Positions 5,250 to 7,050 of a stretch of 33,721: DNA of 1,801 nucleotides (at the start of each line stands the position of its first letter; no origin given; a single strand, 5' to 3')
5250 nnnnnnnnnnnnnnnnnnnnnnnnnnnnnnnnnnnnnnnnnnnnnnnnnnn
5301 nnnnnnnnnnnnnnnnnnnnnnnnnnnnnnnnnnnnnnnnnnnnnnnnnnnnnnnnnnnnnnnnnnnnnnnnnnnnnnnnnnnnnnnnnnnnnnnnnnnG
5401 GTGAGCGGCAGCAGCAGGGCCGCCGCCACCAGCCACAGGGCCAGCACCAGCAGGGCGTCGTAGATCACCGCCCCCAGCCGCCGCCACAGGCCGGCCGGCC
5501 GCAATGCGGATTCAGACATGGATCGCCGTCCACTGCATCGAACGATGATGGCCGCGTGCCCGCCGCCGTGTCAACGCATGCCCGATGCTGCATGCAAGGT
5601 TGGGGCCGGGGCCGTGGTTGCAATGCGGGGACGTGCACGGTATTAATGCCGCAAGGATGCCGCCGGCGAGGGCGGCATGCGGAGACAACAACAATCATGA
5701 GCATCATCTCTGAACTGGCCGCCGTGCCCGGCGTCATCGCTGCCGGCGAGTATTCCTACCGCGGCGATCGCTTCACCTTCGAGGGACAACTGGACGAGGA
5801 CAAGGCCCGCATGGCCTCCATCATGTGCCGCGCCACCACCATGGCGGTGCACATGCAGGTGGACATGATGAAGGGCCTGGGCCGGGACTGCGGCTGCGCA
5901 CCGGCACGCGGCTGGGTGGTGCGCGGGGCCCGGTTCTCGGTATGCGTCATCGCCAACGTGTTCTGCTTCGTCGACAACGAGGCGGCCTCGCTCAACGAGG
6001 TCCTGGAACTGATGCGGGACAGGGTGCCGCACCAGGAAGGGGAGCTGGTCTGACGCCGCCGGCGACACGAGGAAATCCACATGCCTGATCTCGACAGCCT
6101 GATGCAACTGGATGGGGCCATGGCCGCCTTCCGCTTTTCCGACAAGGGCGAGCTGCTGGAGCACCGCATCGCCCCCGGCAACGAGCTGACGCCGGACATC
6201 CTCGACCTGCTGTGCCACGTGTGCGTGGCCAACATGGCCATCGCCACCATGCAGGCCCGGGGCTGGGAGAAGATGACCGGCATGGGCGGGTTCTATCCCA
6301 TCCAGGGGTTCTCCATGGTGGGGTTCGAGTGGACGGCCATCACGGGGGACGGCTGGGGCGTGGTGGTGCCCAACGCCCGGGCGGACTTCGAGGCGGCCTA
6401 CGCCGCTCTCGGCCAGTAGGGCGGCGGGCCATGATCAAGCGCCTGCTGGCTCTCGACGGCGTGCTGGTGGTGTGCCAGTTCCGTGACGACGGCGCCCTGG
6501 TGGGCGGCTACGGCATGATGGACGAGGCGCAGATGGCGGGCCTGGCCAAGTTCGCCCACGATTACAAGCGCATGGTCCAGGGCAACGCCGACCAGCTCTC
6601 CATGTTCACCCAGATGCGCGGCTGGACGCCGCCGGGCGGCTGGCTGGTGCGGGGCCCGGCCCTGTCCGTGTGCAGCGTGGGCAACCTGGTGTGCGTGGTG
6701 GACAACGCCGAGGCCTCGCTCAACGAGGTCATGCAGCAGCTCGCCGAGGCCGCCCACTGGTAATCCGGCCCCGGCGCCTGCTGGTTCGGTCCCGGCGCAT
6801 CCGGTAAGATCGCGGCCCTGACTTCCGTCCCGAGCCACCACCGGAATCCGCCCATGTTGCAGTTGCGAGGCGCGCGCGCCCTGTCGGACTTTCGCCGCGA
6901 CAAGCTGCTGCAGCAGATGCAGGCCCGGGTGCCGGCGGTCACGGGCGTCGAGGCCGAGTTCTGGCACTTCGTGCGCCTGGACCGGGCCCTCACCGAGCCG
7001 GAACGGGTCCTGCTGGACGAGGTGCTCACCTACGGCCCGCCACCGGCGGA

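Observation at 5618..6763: Orphan operon of three tandem Cys-containing DUF2173/Roadblock-like paralogs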

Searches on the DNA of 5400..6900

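Call 88: search_rna_families(source=window, start=5400, end=6900, threshold=evalue, max_evalue=1)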
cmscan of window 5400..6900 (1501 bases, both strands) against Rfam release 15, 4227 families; matches with E-value up to 1: 3.
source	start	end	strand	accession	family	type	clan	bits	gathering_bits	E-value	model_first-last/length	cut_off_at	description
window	5803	5879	+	RF03982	mir-4865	Gene; miRNA;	-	22.9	100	0.15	1-84/84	no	mir-4865 microRNA precursor family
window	6479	6563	+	RF01514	Afu_513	Gene; snRNA; snoRNA; CD-box;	-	19.6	48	0.15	1-103/103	no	A. fumigatus snoRNA Afu_513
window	5400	5441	-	RF01229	SNORA84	Gene; snRNA; snoRNA; HACA-box;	-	18.1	45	0.58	1-42/134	3'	Small nucleolar RNA SNORA84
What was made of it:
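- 5658..5680 (+): Leader stem-loop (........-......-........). No Rfam family matches (call 88).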
